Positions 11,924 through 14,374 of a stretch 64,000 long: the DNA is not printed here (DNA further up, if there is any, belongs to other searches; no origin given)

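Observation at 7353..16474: Five-gene SBP / permease / permease / propeller-Yip1 / lipoprotein module with no assigned function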

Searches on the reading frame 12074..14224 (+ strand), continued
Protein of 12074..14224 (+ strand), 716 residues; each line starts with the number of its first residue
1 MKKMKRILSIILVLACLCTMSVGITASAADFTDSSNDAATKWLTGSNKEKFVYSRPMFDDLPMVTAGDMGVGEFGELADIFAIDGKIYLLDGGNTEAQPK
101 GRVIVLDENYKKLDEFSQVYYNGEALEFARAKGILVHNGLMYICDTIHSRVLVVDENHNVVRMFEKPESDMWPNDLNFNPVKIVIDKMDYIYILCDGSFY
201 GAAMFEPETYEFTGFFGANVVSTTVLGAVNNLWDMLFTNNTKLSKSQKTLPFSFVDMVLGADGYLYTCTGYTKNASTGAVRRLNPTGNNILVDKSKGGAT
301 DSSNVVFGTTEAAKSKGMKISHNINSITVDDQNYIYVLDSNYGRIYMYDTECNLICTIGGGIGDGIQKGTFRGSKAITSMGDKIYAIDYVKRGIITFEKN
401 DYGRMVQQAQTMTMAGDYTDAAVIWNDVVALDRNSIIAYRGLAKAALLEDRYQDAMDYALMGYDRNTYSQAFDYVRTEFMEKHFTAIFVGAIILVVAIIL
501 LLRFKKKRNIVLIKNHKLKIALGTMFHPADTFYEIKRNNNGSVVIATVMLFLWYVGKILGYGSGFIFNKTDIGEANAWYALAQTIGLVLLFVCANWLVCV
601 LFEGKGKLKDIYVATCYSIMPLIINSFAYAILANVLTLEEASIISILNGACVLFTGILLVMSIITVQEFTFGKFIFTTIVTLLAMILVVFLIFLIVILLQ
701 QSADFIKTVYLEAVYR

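Call 30: list_cluster_members(proteins=[P0001, P0113, P0003, P0025, P0076, P0084, P0129, P0189, P0207, P0097])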
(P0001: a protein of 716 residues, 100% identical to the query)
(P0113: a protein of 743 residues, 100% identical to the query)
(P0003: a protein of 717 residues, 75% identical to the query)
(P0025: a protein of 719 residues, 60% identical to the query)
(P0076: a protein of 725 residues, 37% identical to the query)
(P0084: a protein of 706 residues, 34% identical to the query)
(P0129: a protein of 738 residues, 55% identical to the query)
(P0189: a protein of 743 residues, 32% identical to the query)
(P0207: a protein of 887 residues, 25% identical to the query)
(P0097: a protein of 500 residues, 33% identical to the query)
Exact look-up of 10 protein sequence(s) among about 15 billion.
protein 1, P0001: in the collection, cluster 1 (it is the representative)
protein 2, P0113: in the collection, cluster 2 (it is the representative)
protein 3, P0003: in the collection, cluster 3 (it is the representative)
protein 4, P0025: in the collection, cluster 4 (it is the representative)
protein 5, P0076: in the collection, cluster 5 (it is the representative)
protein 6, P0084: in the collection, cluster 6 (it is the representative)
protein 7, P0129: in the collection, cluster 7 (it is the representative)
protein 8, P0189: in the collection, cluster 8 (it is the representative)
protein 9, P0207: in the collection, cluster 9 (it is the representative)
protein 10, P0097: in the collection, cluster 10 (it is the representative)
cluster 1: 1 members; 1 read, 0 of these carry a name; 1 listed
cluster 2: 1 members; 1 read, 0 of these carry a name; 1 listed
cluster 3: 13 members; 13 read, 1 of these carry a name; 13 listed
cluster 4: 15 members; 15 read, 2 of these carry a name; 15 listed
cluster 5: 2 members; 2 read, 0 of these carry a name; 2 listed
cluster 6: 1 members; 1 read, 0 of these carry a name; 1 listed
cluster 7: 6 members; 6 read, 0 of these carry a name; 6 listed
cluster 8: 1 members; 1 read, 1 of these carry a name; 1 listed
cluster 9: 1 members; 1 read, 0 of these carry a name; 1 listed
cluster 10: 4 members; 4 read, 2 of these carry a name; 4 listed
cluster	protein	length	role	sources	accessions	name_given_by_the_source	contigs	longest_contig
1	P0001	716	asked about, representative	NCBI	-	-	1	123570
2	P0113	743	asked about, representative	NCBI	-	-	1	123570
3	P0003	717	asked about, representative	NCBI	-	-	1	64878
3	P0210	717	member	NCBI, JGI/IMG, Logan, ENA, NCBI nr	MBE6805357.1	MAG: DUF1282 domain-containing protein [Ruminococcaceae bacterium] | DUF1282 domain-containing protein [Oscillospiraceae bacterium]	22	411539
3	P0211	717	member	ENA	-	-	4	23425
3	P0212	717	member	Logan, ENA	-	-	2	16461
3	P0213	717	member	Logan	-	-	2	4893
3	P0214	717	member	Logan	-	-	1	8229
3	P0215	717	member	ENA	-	-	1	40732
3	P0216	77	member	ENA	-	-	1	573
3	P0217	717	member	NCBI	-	-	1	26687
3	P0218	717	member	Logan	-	-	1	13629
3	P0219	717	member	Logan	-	-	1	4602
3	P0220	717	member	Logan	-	-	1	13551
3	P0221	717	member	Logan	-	-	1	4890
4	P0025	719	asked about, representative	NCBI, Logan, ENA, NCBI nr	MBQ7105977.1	MAG: YIP1 family protein [Clostridia bacterium] | YIP1 family protein [Clostridia bacterium]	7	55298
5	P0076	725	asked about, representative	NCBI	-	-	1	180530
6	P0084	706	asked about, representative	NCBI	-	-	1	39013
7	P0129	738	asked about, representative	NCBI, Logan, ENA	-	-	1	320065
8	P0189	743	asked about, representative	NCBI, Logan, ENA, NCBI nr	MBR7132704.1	MAG: hypothetical protein IKD04_04150 [Clostridia bacterium] | hypothetical protein [Clostridia bacterium]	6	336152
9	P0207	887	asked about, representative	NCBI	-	-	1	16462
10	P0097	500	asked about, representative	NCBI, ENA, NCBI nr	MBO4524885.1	MAG: hypothetical protein J5723_09435 [Ruminococcus sp.] | hypothetical protein [Ruminococcus sp.]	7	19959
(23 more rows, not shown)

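Call 36: predict_structure(alignment_id=A2)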
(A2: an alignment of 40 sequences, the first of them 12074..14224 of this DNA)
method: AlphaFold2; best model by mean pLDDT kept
length: 716 residues; sequences in the alignment: 40
mean_pLDDT: 82.3   pTM: 0.70
mean pLDDT of the five models: 82.3, 81.6, 80.8, 79.4, 79.2
residues with pLDDT >= 90: 221; 70-90: 390; 50-70: 71; < 50: 34
segments of 3 or more residues with pLDDT < 50: 22-33, 220-227, 241-249
pLDDT, mean of each block of 10 residues (from residue 1): 71 69 42 63 75 87 89 91 95 85 93 94 91 93 93 94 90 85 92 84 88 77 45 55 44 83 88 63 84 80 75 55 86 91 87 86 64 89 92 92 94 91 93 89 92 90 86 86 82 83 74 75 84 85 88 86 70 70 86 89 86 91 88 78 85 90 87 87 89 85 85 76
secondary structure, 60 per line:
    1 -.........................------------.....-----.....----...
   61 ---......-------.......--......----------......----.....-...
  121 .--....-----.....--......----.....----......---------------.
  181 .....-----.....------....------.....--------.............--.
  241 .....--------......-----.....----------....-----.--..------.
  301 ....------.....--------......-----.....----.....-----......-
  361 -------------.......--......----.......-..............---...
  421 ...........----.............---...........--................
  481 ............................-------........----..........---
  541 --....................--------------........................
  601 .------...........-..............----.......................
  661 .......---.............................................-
elements in order (helices of 4 or more, strands of 3 or more residues): H2-26 E39-43 E49-53 E58-60 H66-69 E77-83 E86-91 E102-107 E112-116 E118-121 E124-127 E133-137 E140-145 E150-154 E159-164 E180-185 E191-195 E202-205 E212-216 H225-237 H240-245 E254-259 E265-269 E280-283 H311-315 E324-329 E335-339 E344-348 E354-359 E374-380 E383-388 E393-399 H401-414 H418-431 H436-448 H452-462 H465-508 H516-523 H528-537 H543-562 H577-601 H608-618 H620-633 H638-667 H671-715
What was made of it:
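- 12074..14224 (+): NHL-TPR-Yip1 membrane protein, 716 aa. Layout: SPI signal peptide (7-25); extracellular six-bladed NHL propeller (about 39-399); TPR (401-462); stalk and TM helix (484-502); a 38-aa cytoplasmic loop with 10 K/R; five-TM Yip1 domain (about 523-697). AF2 model with pLDDT 82 and pTM 0.70 (call 36).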

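Call 54: fold_search(model_id=the predicted structure, library=pdb)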
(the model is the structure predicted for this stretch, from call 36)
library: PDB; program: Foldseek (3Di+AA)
matches with E <= 10: 1407; with E <= 0.001: 246
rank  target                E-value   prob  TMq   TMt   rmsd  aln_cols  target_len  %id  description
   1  6d69                  1.7e-12  1.00  0.32  0.73   4.9       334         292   20  Crystal Structure of the NHL Repeat Region of D. melanogaster Thin (released 2019-04-24)
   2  6xg7                  5.7e-12  1.00  0.32  0.73   8.8       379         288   18  1.3 A Resolution Structure of the of the NHL Repeat Region of D. melanogaster Thin (released 2020-12-16)
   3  8j72_B                1.2e-11  1.00  0.31  0.75   5.8       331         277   15  Crystal structure of mammalian Trim71 in complex with lncRNA Trincr1 (released 2024-03-06)
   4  6fpt_B                1.2e-11  1.00  0.31  0.55   5.6       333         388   15  Crystal structure of Danio rerio Lin41 filamin-NHL domains (released 2018-05-09)
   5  6fq3_A                5.1e-11  1.00  0.31  0.55   9.8       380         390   15  Crystal structure of Danio rerio Lin41 filamin-NHL domains in complex with lin-29A 5'UTR 13mer RNA (released 2018-05-09)
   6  8j72_A                6.6e-11  1.00  0.31  0.75   5.8       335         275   16  Crystal structure of mammalian Trim71 in complex with lncRNA Trincr1 (released 2024-03-06)
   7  7qrx_A                1.1e-10  1.00  0.32  0.76   4.9       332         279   15  Crystal structure of NHL domain of TRIM71 (released 2022-05-04)
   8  6fpt_A                1.3e-10  1.00  0.31  0.55   5.6       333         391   16  Crystal structure of Danio rerio Lin41 filamin-NHL domains (released 2018-05-09)
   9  7qrv_B                2.6e-10  1.00  0.32  0.78   4.2       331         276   14  Crystal structure of NHL domain of TRIM2 (full C-terminal) (released 2022-05-04)
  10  7b96_A                4.1e-10  1.00  0.33  0.77   5.0       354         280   16  NHL domain of human TRIM2 (released 2022-01-12)
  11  7qrv_D                4.6e-10  1.00  0.33  0.79   4.9       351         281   14  Crystal structure of NHL domain of TRIM2 (full C-terminal) (released 2022-05-04)
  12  7qrv_A                7.7e-10  1.00  0.32  0.76   4.3       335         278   14  Crystal structure of NHL domain of TRIM2 (full C-terminal) (released 2022-05-04)
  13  9jur                  8.5e-10  1.00  0.31  0.74   6.0       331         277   14  Crystal Structure of NHL domain of human E3 ubiquitin-protein ligase TRIM71 (released 2025-04-30)
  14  8xi2_T                1.0e-09  1.00  0.28  0.53   7.5       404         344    9  Cryo-EM structure of the Chlamydomonas C* complex (released 2024-10-09)
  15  8bmy_A                1.0e-09  1.00  0.24  0.45  10.0       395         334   12  Bacteroides thetaiotaomicron surface lipoprotein bound to cyanocobalamin (released 2023-08-16)
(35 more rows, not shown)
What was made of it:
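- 12074..14224 (+): Foldseek hits to TRIM2/TRIM71/Thin NHL propellers, TM 0.73-0.79 (call 54).
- On NHL-repeat six-bladed beta-propeller: Foldseek TM is 0.73-0.79 to TRIM2, TRIM71 and Thin (call 54).
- Extracellular propeller and TPR domains occur in sensors; for example, the BT4673 one-component-system ectodomain is among the Foldseek hits (call 54).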
